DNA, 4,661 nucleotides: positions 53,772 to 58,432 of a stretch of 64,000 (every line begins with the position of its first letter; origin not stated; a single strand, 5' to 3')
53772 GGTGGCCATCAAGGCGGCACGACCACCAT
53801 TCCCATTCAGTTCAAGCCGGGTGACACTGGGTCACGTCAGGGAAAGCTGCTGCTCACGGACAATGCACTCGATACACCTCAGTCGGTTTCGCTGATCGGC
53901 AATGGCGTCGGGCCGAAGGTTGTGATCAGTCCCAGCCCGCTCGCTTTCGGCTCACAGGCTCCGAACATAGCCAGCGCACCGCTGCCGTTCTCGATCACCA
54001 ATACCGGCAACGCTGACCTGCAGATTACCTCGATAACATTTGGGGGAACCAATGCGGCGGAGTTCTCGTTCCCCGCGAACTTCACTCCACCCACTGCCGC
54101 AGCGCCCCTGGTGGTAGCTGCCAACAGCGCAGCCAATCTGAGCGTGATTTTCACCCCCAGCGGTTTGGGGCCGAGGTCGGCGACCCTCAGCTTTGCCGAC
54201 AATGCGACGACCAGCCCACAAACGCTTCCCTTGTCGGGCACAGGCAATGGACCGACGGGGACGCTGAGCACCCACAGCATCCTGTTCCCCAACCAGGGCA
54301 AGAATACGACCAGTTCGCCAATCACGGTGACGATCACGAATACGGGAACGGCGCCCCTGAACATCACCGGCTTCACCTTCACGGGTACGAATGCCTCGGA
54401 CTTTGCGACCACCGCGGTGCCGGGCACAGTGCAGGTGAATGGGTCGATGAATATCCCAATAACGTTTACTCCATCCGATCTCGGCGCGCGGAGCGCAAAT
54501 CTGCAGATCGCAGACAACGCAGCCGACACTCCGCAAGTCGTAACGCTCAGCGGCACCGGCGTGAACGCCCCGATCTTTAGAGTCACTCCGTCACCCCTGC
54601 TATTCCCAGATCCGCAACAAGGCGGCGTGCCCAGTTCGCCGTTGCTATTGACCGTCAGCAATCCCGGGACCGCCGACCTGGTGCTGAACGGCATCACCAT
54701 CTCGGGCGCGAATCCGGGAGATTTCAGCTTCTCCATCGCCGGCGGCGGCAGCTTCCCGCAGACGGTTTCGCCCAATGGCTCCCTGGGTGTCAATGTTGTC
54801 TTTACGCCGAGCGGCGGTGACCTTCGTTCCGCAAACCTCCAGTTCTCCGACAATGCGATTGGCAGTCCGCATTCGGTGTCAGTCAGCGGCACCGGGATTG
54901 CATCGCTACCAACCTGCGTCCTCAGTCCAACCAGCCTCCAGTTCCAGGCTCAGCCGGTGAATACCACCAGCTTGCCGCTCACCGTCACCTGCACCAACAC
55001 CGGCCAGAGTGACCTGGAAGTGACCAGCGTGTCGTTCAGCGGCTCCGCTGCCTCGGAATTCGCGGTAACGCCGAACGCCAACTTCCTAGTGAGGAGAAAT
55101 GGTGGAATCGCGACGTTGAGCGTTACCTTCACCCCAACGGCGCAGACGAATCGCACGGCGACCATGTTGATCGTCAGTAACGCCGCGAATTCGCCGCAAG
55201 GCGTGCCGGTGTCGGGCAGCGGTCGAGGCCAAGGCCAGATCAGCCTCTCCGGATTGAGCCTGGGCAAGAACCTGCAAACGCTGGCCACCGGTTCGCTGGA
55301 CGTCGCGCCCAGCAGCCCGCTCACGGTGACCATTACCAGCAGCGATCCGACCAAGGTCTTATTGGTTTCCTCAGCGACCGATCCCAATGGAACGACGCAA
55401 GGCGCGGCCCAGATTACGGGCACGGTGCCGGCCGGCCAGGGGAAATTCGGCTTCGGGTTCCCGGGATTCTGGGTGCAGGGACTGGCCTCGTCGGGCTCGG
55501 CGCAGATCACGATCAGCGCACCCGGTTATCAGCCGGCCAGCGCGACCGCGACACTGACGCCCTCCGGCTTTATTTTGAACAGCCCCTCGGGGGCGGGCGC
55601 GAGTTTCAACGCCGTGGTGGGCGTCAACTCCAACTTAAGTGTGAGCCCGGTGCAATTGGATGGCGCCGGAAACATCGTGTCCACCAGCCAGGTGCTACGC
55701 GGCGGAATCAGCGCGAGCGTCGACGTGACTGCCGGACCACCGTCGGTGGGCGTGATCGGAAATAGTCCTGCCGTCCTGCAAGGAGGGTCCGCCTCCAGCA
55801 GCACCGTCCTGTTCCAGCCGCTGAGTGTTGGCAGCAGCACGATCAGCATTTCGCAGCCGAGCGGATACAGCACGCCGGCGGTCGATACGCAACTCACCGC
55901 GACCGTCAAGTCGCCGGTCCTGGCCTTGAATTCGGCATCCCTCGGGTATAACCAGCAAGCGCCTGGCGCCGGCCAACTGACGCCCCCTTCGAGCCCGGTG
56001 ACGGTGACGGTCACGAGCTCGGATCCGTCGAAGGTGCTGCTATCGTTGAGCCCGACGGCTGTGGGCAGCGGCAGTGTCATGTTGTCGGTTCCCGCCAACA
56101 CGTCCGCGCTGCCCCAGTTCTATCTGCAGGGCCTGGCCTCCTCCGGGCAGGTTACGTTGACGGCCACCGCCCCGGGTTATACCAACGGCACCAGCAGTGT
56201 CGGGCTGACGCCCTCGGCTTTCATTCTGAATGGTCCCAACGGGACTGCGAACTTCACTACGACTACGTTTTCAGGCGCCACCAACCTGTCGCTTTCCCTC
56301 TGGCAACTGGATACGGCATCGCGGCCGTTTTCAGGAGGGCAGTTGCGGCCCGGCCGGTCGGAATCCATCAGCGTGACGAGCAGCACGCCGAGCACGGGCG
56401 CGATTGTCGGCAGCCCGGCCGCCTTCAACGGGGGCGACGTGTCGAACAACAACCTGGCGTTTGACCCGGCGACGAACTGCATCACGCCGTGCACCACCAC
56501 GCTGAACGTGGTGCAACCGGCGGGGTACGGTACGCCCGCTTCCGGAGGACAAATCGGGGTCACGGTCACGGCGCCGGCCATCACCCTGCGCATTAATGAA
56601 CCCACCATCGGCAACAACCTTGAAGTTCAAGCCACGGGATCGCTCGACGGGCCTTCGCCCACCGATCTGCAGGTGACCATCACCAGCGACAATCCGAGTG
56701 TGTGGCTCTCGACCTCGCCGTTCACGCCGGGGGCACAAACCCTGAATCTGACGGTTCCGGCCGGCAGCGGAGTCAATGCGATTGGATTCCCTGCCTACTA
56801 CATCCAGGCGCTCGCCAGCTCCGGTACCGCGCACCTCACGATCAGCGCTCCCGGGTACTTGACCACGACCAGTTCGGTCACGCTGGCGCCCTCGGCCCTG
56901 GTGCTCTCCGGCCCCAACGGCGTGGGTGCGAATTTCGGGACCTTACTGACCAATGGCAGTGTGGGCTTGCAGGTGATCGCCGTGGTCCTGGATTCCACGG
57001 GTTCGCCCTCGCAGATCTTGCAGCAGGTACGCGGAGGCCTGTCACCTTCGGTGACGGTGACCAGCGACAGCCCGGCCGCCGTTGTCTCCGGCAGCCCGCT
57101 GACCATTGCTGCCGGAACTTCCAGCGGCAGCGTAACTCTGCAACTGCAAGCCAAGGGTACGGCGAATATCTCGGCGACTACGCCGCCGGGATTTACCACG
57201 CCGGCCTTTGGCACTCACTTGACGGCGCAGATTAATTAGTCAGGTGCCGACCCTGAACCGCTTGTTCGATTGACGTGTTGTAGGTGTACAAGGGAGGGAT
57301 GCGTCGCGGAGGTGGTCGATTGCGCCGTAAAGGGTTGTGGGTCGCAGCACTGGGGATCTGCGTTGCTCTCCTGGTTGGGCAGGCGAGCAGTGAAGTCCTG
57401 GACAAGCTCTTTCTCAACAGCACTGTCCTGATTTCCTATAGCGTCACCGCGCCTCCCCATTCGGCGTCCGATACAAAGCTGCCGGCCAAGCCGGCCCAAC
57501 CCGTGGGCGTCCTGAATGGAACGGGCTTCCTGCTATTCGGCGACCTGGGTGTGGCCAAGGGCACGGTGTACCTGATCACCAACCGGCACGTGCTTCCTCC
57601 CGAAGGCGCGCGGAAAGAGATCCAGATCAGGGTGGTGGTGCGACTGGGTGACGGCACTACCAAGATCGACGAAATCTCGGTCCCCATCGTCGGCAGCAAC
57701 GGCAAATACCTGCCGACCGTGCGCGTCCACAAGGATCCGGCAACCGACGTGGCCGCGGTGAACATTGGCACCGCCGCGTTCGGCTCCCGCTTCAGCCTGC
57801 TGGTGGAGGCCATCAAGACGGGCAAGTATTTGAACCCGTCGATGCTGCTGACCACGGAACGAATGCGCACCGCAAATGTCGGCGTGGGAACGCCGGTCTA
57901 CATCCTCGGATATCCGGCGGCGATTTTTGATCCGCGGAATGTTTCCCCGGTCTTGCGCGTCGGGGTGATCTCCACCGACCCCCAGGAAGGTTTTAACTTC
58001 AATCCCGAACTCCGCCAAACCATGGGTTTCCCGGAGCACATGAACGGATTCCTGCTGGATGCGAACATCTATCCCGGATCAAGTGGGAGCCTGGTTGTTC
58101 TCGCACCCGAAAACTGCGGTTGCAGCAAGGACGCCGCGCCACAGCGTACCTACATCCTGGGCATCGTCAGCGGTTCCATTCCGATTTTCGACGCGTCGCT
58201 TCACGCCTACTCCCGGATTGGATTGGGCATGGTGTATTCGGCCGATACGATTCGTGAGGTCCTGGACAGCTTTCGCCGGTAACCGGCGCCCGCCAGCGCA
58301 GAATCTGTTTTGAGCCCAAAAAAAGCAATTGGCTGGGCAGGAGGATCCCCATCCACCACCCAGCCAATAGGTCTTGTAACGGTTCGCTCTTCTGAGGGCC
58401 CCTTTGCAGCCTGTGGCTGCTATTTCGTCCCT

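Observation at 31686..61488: Head-to-head pair of ~3,000-aa paralogous surface proteins with a shared accessory cassette: candidate undescribed envelope system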

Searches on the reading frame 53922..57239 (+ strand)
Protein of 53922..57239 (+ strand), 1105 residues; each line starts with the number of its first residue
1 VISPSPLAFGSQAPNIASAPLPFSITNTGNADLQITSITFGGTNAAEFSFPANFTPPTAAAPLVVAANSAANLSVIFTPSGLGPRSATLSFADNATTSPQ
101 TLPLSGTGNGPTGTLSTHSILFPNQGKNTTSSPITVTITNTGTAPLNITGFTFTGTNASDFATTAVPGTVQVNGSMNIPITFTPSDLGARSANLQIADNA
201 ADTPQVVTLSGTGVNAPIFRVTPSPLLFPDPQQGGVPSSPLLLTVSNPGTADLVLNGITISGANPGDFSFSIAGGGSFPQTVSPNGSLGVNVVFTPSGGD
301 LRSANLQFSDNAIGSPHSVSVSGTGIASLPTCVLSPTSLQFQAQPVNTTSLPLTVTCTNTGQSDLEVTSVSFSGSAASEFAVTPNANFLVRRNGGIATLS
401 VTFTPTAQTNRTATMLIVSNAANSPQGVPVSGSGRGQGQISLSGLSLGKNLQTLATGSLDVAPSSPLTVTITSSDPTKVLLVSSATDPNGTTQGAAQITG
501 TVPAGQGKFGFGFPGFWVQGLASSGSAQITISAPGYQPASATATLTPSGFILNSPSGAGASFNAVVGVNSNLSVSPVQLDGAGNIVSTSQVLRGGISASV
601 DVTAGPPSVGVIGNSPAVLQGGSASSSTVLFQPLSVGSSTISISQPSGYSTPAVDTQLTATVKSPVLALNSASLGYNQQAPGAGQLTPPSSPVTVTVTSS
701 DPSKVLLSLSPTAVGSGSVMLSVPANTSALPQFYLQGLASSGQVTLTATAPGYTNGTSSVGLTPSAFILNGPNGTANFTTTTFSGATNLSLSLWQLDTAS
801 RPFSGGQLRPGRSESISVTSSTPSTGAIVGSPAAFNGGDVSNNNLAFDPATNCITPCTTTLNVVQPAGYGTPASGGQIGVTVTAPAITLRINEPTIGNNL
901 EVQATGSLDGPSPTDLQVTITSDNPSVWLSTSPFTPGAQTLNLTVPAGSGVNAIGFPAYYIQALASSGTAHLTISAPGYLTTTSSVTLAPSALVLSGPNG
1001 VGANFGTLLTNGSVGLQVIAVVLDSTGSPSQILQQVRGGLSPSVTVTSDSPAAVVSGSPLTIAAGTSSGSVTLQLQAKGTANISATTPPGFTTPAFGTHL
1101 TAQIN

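Call 5: search_protein_families(library=pfam, proteins=[window:53922-57239:+], max_evalue=0.01)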
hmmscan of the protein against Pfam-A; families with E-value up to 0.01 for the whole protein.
window:53922-57239:+ (1105 aa): 10 families
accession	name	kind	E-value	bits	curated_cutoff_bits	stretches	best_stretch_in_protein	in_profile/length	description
PF22544.2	HYDIN_VesB_CFA65-like_Ig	-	7.5e-24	84.3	25.5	2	132-211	21-99/100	HYDIN/CFA65/VesB-like, Ig-like domain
PF22073.2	Cep192_D4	-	2.1e-20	73.5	35.5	2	21-108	24-111/112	Cep192 domain 4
PF15780.11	ASH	-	1.3e-16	60.9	27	2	331-426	2-97/98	Abnormal spindle-like microcephaly-assoc'd, ASPM-SPD-2-Hydin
PF24507.1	Ig_CFAP65_4th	-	1e-13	51.9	27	1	135-213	1-76/76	CFAP65, fourth Ig-like domain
PF07610.17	DUF1573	-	1.3e-10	41.6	26.1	1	128-212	15-97/98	Protein of unknown function (DUF1573)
PF12371.14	TMEM131_like_N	-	1.6e-05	25.4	28.8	0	2-91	3-82/84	Transmembrane protein 131-like N-terminal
PF24501.1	Ig_TMEM131L_5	-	2e-05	24.7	27.8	0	359-419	1-62/66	TMEM131L fifth Ig-like domain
PF00932.25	LTD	-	0.0002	22.1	34.3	0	129-170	22-59/109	Lamin Tail Domain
PF08308.17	PEGA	-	0.0015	18.8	20.8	0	524-547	34-57/71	PEGA domain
PF07550.17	Shr-like_HID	-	0.0031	18.4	22.3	0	522-544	58-80/82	Heme-binding protein Shr-like, Hb-interacting domain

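Call 8: search_protein_families(library=ncbifam, proteins=[window:53922-57239:+], max_evalue=0.01)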
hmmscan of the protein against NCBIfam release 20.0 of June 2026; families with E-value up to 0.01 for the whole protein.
window:53922-57239:+ (1105 aa): 2 families
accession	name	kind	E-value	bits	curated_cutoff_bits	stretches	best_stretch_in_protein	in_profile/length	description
NF012200.0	choice_anch_D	domain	3.1e-52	175.7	45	4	100-203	1-108/108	choice-of-anchor D domain-containing protein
NF052590.1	ArlF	equivalog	0.0013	18.9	110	0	337-371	51-85/137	archaellum stator protein ArlF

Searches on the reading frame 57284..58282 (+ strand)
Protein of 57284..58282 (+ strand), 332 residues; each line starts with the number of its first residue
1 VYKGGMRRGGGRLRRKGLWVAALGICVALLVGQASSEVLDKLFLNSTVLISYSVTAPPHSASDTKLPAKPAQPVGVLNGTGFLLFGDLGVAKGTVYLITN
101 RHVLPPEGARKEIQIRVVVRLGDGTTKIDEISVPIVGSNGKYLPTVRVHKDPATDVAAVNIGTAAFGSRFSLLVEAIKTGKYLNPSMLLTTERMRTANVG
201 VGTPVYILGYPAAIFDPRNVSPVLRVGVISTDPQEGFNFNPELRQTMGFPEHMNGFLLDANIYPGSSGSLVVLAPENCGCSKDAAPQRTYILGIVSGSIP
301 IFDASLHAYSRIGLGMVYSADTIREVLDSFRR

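Call 4: search_protein_families(library=pfam, proteins=[window:57284-58282:+], max_evalue=0.01)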
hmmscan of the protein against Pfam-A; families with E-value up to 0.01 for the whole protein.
window:57284-58282:+ (332 aa): 1 family
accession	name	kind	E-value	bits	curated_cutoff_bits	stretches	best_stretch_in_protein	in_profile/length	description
PF13365.12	Trypsin_2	-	2.7e-10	41.6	27.6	1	79-272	1-135/144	Trypsin-like peptidase domain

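Call 7: search_protein_families(library=ncbifam, proteins=[window:57284-58282:+], max_evalue=0.01)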
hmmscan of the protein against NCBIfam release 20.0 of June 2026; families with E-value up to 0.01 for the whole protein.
window:57284-58282:+ (332 aa): 0 families

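Call 80: find_related_loci(query=A7, collection=metagenome_contigs, flank=10000)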
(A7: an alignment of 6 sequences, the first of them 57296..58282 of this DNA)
Query A7 (328 aa) in metagenome_contigs; peptide patterns used: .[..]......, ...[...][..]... (x = any residue, [..] = any of these).
258 stretches matched a pattern; 20 encode a relative of the query (tblastn E <= 1e-3); 20 distinct loci.
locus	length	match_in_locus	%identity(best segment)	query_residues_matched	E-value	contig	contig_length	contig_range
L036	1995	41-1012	74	6-328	3e-171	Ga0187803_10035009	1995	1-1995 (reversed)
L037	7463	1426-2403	72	2-326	2e-158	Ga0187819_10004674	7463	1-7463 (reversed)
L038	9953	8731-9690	74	6-326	9e-156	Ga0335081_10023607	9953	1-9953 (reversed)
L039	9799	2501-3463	73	5-328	2e-155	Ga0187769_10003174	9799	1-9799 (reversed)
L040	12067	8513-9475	73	5-328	2e-154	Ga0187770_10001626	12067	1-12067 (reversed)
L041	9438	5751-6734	75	6-328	1e-151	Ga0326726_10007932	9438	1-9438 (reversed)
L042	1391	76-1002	74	16-328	6e-164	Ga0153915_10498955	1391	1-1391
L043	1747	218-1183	69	7-328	5e-159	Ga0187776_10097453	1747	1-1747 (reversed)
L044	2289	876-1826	70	12-328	8e-155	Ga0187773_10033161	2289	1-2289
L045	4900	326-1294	67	5-326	2e-145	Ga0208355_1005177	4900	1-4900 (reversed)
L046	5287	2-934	68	18-326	2e-142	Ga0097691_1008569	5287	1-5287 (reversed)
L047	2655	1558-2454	68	31-328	1e-147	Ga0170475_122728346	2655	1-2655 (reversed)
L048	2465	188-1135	66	16-326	1e-143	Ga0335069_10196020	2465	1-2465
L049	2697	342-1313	62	6-328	5e-139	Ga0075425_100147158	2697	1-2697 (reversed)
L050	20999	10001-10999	59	10-328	5e-125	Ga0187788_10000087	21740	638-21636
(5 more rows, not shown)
